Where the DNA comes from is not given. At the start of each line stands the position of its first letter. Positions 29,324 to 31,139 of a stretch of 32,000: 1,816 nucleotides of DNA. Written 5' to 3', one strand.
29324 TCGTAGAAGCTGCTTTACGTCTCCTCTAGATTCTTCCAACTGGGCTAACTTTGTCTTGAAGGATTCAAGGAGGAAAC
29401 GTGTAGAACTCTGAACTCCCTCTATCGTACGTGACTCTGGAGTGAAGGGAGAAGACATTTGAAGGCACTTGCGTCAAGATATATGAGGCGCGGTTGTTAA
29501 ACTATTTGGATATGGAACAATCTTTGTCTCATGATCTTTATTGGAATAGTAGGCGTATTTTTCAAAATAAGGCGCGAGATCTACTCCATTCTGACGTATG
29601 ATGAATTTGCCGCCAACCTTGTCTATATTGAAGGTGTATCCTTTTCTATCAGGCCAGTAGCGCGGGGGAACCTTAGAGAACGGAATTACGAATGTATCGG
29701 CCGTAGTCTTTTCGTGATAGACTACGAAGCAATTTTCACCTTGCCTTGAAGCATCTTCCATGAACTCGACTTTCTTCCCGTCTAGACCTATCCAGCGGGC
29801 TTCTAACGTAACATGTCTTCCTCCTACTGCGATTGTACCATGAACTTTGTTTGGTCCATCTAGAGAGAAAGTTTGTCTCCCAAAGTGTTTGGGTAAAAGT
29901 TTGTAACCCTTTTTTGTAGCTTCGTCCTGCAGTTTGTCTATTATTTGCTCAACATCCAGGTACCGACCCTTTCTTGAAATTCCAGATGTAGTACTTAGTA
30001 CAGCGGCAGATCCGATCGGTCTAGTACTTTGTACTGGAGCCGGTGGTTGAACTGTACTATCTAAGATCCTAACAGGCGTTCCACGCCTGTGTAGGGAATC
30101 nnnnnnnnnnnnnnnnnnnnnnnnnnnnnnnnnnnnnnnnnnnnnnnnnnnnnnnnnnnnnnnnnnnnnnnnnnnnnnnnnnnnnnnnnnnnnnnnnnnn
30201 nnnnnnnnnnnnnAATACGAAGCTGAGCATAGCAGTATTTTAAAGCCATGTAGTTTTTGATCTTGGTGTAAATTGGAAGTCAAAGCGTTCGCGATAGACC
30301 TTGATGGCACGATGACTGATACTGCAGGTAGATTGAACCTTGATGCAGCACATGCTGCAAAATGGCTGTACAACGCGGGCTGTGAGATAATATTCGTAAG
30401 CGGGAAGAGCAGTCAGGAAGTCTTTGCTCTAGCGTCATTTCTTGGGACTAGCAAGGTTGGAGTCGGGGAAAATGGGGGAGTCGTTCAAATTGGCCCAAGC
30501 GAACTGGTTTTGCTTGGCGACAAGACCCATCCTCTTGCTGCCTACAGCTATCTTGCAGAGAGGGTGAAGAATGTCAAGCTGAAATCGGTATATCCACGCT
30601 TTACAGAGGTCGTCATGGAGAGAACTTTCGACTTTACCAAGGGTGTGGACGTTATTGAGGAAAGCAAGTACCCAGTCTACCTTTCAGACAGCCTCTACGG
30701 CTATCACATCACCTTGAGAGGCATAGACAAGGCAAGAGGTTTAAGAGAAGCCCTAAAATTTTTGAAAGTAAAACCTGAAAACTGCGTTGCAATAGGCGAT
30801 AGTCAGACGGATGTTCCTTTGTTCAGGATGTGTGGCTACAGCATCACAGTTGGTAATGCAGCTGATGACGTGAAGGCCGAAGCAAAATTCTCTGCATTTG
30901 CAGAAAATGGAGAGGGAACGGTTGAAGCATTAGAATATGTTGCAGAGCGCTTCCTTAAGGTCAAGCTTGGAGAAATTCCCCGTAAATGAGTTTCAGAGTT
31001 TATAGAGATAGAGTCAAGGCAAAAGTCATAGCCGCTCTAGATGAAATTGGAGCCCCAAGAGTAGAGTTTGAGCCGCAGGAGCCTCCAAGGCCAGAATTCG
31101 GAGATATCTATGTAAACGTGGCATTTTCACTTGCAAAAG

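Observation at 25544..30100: ORF with no start codon + large NurA-like + HerA-like ATPase + winged-helix ORF: candidate uncharacterised nuclease/translocase defence cassette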

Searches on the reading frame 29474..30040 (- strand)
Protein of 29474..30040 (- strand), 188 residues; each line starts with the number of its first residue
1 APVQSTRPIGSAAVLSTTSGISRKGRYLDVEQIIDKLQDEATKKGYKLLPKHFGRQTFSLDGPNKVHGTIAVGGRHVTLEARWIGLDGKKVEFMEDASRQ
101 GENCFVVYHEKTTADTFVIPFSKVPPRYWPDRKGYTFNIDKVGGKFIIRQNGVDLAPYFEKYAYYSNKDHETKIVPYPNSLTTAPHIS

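Call 10: search_protein_families(library=padloc, proteins=[window:29474-30040:-], max_evalue=0.1)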
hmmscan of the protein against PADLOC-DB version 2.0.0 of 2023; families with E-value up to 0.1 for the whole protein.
window:29474-30040:- (188 aa): 0 families

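Call 11: search_protein_families(library=ncbifam, proteins=[window:29474-30040:-], max_evalue=0.1)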
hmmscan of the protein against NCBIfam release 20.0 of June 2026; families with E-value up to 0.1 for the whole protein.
window:29474-30040:- (188 aa): 1 family
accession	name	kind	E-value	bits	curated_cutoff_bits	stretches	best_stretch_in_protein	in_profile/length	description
NF002583.0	PRK02234.1-4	equivalog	0.025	14.2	330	1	88-156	119-183/208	Holliday junction resolvase RecU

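Call 12: search_protein_families(library=pfam, proteins=[window:29474-30040:-], max_evalue=10)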
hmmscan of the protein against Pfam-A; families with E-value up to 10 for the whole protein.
window:29474-30040:- (188 aa): 1 family
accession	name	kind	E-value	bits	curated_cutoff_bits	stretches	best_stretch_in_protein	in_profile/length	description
PF03838.20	RecU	-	0.17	12.2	25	1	89-127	85-123/162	Recombination protein U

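Call 60: find_homologous_proteins(query=window:29474-30040:-, max_evalue=0.01)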
Query window:29474-30040:- (188 aa): 1 proteins with E <= 0.01 among 56 candidates.
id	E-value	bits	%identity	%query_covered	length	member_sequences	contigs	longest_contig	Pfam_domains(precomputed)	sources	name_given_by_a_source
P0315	1.3e-75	271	75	86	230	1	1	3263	PF26688.1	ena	-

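Call 63: find_encoding_contigs(protein=P0315, flank=5000, max_places=2)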
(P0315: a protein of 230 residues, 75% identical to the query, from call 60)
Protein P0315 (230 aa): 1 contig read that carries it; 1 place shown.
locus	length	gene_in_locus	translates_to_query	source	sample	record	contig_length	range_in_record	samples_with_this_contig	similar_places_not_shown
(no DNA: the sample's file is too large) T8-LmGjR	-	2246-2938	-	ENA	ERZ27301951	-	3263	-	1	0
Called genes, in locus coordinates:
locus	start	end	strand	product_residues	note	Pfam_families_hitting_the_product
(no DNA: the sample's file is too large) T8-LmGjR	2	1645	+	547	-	?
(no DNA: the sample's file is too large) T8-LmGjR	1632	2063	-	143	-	-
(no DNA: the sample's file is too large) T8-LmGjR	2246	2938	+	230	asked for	PF26688:RHH_12 (faint)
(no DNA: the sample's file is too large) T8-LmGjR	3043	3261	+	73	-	?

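Call 64: search_protein_families(library=pfam, proteins=[P0315, window:29474-30040:-], max_evalue=1)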
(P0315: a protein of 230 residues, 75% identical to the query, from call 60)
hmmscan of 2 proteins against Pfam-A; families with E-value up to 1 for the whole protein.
P0315 (230 aa): 0 families

window:29474-30040:- (188 aa): 1 family
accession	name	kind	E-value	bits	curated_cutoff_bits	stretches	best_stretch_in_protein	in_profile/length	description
PF03838.20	RecU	-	0.17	12.2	25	1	89-127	85-123/162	Recombination protein U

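Call 74: search_protein_families(library=phrogs, proteins=[P0315], max_evalue=0.1)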
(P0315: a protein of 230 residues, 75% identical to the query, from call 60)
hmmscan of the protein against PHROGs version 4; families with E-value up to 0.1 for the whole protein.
P0315 (230 aa): 0 families

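Call 77: predict_structure(alignment_id=A3)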
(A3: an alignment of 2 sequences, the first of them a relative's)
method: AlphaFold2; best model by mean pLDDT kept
length: 230 residues; sequences in the alignment: 2
mean_pLDDT: 38.1   pTM: 0.29
mean pLDDT of the five models: 38.1, 37.8, 37.7, 36.9, 36.2
residues with pLDDT >= 90: 0; 70-90: 0; 50-70: 50; < 50: 180
segments of 3 or more residues with pLDDT < 50: 1-14, 39-179, 192-207, 222-230
pLDDT, mean of each block of 10 residues (from residue 1): 45 52 62 54 38 23 29 24 26 36 28 25 25 24 32 34 38 40 57 44 44 54 43
secondary structure, 60 per line:
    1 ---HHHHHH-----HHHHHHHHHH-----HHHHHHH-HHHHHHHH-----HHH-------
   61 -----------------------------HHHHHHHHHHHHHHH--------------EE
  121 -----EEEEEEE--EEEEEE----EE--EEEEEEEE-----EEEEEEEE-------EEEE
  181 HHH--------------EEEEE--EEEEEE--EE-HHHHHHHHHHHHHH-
elements in order: H4-9 H15-24 H30-36 H38-45 H90-104 E126-132 E135-140 E149-156 E162-169 E177-180 E198-202 E205-210 H216-229

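Call 81: find_related_loci(query=P0315, collection=metagenome_contigs, flank=5000)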
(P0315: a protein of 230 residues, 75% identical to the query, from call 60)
Query P0315 (230 aa) in metagenome_contigs; peptide patterns used: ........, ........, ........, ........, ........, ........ (x = any residue, [..] = any of these).
313 stretches matched a pattern, but none encodes a relative of the query by tblastn (E <= 1e-3).

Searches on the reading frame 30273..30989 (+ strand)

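Call 9: search_protein_families(library=pfam, proteins=[window:30273-30989:+], max_evalue=0.01)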
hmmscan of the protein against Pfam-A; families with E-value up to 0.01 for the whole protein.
window:30273-30989:+ (238 aa): 6 families
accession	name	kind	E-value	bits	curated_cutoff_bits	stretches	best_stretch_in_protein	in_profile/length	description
PF08282.18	Hydrolase_3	-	3.7e-25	89.5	20.9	2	142-217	177-252/255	haloacid dehalogenase-like hydrolase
PF00702.32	Hydrolase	-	1.1e-09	39.4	26.4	1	139-187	142-190/191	haloacid dehalogenase-like hydrolase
PF05116.19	S6PP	-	1e-05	25.7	20.3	1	152-221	165-243/247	Sucrose-6F-phosphate phosphohydrolase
PF12710.13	HAD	-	0.00016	22.6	27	1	149-185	151-189/189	haloacid dehalogenase-like hydrolase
PF13419.12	HAD_2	-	0.0023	18.5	23.8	0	155-181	139-165/178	Haloacid dehalogenase-like hydrolase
PF13242.12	Hydrolase_like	-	0.0039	17.5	22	0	157-181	10-35/75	HAD-hyrolase-like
